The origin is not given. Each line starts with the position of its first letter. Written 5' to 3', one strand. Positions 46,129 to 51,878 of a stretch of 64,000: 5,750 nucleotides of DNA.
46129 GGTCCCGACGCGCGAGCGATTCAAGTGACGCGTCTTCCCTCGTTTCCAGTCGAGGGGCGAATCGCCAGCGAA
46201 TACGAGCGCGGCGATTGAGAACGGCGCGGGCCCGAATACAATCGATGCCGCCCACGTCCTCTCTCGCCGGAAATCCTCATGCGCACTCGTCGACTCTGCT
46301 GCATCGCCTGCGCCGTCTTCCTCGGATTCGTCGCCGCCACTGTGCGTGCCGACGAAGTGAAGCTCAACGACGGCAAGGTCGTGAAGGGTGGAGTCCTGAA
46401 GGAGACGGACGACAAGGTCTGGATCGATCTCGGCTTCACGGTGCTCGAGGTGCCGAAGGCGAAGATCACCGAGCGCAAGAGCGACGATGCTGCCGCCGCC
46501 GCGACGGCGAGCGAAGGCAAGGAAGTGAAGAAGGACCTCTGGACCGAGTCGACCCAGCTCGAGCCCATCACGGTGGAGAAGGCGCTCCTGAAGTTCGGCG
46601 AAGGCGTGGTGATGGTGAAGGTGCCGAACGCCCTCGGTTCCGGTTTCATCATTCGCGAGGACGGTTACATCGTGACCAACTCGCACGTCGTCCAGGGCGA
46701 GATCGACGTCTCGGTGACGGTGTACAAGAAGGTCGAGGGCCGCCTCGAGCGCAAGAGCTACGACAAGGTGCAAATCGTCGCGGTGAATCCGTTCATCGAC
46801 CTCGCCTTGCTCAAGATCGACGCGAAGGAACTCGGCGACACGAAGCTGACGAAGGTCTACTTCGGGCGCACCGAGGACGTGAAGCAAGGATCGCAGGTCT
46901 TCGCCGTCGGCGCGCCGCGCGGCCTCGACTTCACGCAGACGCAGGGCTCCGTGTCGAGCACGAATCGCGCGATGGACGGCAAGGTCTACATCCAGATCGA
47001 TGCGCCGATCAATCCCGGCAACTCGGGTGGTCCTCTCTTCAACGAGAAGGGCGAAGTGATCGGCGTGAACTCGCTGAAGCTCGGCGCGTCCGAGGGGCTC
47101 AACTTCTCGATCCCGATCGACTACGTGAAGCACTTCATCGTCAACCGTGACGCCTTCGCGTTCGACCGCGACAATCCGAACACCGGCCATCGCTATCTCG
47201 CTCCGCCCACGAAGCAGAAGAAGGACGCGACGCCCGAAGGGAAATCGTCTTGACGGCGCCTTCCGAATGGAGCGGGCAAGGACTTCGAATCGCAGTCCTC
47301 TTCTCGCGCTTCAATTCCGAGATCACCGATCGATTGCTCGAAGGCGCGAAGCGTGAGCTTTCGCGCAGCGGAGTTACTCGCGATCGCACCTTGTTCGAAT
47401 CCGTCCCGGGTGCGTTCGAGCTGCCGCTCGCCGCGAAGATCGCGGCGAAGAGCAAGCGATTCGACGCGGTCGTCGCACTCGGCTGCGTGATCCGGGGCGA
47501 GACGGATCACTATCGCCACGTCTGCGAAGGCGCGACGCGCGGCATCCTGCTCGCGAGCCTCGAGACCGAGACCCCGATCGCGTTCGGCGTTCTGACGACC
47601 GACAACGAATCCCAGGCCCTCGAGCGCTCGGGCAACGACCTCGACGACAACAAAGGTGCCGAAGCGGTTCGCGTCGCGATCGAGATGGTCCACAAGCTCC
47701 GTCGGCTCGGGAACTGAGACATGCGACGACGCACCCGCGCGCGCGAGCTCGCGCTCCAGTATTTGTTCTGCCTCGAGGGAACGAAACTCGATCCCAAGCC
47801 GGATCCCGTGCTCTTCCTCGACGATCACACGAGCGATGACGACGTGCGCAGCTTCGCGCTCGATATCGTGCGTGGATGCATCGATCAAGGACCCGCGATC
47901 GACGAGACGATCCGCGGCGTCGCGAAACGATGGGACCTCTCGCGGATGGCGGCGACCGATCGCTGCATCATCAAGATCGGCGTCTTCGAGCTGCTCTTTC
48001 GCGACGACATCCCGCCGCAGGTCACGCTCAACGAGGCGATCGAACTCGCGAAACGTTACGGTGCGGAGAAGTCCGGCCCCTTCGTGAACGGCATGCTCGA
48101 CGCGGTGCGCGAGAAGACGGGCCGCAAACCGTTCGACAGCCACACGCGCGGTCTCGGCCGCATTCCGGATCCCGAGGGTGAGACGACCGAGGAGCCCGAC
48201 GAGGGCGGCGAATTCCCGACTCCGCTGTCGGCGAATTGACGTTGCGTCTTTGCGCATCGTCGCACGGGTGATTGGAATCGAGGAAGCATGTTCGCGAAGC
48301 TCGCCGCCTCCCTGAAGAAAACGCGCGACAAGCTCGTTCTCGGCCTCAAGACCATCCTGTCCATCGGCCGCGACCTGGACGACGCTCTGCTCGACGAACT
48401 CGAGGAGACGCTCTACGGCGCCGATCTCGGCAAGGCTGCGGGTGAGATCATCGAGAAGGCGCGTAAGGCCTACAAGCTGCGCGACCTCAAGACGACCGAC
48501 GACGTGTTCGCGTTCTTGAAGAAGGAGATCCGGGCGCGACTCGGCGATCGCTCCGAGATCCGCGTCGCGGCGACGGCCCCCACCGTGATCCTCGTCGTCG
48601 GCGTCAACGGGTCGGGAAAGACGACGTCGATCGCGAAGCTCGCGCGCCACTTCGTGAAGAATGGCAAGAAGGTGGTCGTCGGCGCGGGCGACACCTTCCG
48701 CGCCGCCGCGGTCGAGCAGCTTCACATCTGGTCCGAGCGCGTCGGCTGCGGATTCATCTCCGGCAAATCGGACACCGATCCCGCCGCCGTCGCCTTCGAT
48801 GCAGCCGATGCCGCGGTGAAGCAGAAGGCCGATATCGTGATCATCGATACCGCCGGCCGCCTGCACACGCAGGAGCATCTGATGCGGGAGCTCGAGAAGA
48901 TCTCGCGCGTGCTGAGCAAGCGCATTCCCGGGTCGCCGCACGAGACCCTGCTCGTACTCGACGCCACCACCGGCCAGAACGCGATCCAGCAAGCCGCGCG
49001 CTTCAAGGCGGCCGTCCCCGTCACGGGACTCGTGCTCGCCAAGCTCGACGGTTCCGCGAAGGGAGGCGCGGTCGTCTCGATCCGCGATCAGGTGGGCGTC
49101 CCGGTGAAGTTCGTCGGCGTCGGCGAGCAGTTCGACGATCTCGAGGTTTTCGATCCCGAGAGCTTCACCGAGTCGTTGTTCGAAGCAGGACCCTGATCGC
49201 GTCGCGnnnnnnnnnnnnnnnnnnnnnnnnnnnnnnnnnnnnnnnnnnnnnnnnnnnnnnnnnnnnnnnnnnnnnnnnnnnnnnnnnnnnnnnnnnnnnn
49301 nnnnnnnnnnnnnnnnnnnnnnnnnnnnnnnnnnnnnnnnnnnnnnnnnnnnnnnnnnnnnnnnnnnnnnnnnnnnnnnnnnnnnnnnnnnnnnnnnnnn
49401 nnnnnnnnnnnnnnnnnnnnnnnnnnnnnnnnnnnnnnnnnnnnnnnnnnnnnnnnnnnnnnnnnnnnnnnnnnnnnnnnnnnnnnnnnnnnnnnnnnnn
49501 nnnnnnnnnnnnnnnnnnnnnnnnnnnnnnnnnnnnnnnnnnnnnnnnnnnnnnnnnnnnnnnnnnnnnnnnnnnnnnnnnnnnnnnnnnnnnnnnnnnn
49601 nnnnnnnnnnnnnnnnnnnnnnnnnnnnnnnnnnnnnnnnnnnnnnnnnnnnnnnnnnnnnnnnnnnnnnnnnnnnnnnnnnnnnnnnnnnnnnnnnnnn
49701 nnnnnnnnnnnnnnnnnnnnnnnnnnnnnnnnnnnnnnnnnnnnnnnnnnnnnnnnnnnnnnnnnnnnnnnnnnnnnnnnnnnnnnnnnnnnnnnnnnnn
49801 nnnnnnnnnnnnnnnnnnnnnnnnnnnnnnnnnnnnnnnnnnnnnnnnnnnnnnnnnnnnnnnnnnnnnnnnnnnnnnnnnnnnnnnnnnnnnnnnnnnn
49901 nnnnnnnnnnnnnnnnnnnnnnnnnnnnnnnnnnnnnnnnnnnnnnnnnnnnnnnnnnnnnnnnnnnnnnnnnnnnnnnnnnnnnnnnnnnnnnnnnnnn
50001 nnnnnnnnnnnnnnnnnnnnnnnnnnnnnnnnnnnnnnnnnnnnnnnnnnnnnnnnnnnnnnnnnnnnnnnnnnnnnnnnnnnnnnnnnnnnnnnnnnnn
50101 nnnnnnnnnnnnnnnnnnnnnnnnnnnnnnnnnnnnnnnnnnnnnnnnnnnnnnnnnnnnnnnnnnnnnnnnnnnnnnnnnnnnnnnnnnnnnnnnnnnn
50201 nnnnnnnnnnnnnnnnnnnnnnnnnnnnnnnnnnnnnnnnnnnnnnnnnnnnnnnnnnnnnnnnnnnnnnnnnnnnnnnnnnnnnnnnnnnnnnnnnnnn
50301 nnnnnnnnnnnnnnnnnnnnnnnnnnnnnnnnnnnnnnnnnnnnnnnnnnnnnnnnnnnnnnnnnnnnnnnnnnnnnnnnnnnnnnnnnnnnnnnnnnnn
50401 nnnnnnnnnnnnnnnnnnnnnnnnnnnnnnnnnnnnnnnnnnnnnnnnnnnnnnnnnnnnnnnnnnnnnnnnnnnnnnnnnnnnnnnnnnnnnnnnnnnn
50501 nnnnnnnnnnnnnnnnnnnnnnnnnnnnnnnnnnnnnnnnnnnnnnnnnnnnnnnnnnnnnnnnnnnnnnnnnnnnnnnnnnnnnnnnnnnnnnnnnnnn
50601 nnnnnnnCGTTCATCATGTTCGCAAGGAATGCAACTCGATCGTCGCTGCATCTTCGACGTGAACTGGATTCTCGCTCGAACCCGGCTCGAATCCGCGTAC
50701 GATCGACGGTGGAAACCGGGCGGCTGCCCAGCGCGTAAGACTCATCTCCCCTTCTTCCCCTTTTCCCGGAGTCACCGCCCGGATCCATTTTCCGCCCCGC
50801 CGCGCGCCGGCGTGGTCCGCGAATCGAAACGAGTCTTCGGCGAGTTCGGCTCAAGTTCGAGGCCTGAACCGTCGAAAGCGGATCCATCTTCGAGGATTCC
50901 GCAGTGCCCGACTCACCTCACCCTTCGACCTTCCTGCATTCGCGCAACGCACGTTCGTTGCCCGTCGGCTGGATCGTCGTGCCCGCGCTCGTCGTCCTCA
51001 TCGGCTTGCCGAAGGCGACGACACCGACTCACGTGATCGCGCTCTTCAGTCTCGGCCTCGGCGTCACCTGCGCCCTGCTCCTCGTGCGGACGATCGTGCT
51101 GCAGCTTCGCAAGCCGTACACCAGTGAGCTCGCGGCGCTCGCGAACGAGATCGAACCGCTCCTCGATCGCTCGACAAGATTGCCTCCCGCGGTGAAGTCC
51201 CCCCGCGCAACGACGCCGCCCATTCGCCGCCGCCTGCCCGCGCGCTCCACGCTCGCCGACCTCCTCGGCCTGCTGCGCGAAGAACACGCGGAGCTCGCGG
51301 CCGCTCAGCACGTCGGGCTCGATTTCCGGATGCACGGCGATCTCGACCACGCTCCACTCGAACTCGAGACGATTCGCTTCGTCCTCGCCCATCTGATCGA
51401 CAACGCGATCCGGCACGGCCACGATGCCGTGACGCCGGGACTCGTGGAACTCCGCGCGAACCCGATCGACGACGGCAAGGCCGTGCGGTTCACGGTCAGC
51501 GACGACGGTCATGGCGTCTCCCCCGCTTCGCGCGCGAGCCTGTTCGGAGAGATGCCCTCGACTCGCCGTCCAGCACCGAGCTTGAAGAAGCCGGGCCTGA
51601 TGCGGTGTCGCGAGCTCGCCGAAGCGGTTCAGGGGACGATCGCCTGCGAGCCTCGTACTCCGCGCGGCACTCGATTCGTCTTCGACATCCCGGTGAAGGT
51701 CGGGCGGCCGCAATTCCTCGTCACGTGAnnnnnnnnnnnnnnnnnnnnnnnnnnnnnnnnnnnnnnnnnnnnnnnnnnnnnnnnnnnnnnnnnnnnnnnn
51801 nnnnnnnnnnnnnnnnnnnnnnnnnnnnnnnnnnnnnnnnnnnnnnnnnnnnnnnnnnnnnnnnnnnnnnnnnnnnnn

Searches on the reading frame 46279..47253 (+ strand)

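Call 48: search_protein_families(library=pfam, proteins=[window:46279-47253:+], max_evalue=0.00001)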
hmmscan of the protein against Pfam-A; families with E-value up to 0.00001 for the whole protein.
window:46279-47253:+ (324 aa): 2 families
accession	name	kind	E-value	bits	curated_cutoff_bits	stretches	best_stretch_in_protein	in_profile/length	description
PF13365.12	Trypsin_2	-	1.5e-32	113.8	27.6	1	120-263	1-144/144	Trypsin-like peptidase domain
PF00089.32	Trypsin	-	3.3e-19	70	20.6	1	114-287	19-220/220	Trypsin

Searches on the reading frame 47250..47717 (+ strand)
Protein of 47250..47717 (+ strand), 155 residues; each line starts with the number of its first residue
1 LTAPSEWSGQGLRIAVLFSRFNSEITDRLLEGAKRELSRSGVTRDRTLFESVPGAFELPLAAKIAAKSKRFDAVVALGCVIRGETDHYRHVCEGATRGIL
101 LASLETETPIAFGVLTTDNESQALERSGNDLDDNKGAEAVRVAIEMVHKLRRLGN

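Call 48: search_protein_families(library=pfam, proteins=[window:47250-47717:+], max_evalue=0.00001)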
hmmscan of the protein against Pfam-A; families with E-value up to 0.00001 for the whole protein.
window:47250-47717:+ (155 aa): 1 family
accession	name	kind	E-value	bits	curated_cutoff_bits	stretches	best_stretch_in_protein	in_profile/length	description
PF00885.24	DMRL_synthase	-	6.5e-51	172.3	26.7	1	11-150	1-138/139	6,7-dimethyl-8-ribityllumazine synthase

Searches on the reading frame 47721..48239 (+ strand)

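Call 48: search_protein_families(library=pfam, proteins=[window:47721-48239:+], max_evalue=0.00001)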
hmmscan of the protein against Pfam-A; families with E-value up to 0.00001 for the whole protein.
window:47721-48239:+ (172 aa): 1 family
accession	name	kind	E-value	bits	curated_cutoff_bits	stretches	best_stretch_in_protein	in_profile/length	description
PF01029.23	NusB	-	3.7e-30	105.5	23.1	1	6-129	2-131/133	NusB family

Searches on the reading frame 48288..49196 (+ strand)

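Call 48: search_protein_families(library=pfam, proteins=[window:48288-49196:+], max_evalue=0.00001)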
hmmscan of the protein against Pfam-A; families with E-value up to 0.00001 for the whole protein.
window:48288-49196:+ (302 aa): 5 families
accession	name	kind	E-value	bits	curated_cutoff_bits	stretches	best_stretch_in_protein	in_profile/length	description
PF00448.28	SRP54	-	2.9e-76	255.9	22.7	1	98-298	1-195/196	SRP54-type protein, GTPase domain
PF13191.12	AAA_16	-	1.5e-07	32.5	32.6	1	92-226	18-140/167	AAA ATPase domain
PF13604.12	AAA_30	-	4.2e-07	30.3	27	1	93-196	12-104/191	AAA domain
PF13207.12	AAA_17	-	4.5e-07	30.7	27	1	104-204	1-94/136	AAA domain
PF02881.24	SRP54_N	-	5.3e-06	27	22.4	0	19-80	4-74/75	SRP54-type protein, helical bundle domain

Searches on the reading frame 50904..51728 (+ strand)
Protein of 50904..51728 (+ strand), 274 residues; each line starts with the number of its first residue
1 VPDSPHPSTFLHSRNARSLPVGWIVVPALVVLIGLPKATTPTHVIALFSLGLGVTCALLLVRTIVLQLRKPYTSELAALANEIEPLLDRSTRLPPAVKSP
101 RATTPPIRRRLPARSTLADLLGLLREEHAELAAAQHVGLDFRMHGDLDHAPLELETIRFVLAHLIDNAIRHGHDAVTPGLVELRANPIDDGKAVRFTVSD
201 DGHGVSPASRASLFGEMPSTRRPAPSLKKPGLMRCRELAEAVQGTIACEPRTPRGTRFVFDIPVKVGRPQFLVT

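Call 42: search_protein_families(library=ncbifam, proteins=[window:50904-51728:+], max_evalue=0.0001)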
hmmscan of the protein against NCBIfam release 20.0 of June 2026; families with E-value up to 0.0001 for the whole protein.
window:50904-51728:+ (274 aa): 14 families
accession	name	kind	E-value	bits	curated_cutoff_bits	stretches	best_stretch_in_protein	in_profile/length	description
TIGR02956.1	TMAO_torS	equivalog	1.1e-10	40.3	676.5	1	132-269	554-687/967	TMAO reductase system sensor histidine kinase/response regulator TorS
NF007898.0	PRK10604.1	equivalog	2.6e-07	30.2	478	1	134-270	299-429/433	two-component system sensor histidine kinase RstB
NF006800.0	PRK09303.1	equivalog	4.3e-07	29.2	342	1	125-265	241-378/383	histidine kinase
TIGR02916.1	PEP_his_kin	equivalog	5.1e-07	28.6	300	1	149-263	572-679/679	XrtA/PEP-CTERM system histidine kinase PrsK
NF008468.0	PRK11360.1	equivalog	2.8e-06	26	646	1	133-265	483-609/616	two-component system sensor histidine kinase AtoS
NF007420.1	PRK09959.1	equivalog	3.6e-06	24.8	1995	1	155-267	827-939/1197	acid-sensing system histidine kinase EvgS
NF007688.0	PRK10364.1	equivalog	4.6e-06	25.6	479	1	132-268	327-455/460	two-component system sensor histidine kinase ZraS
NF008312.0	PRK11100.1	equivalog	1.1e-05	24.5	356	1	116-263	330-473/477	two-component system sensor histidine kinase CreC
NF041832.1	near_NosP_CTERM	subfamily_domain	1.2e-05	24.5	400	1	116-265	82-226/370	NahK/ErcS family hybrid sensor histidine kinase/response regulator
NF011627.0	PRK15053.1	equivalog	2.4e-05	23.1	656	1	146-263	420-538/552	sensor histidine kinase DpiB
NF041777.1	sens_FixL_Rhizob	equivalog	4e-05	22.4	850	1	132-265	354-482/485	sensor protein FixL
NF008543.0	PRK11466.1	equivalog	7.3e-05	20.8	982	1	156-269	561-667/914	TMAO reductase system sensor histidine kinase/response regulator TorS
TIGR01925.2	spIIAB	equivalog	8.5e-05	22.5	135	0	146-211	27-90/137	anti-sigma F factor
NF008298.1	PRK11086.1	subfamily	9.9e-05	20.9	520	0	160-265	427-526/529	DcuS/MalK family sensor histidine kinase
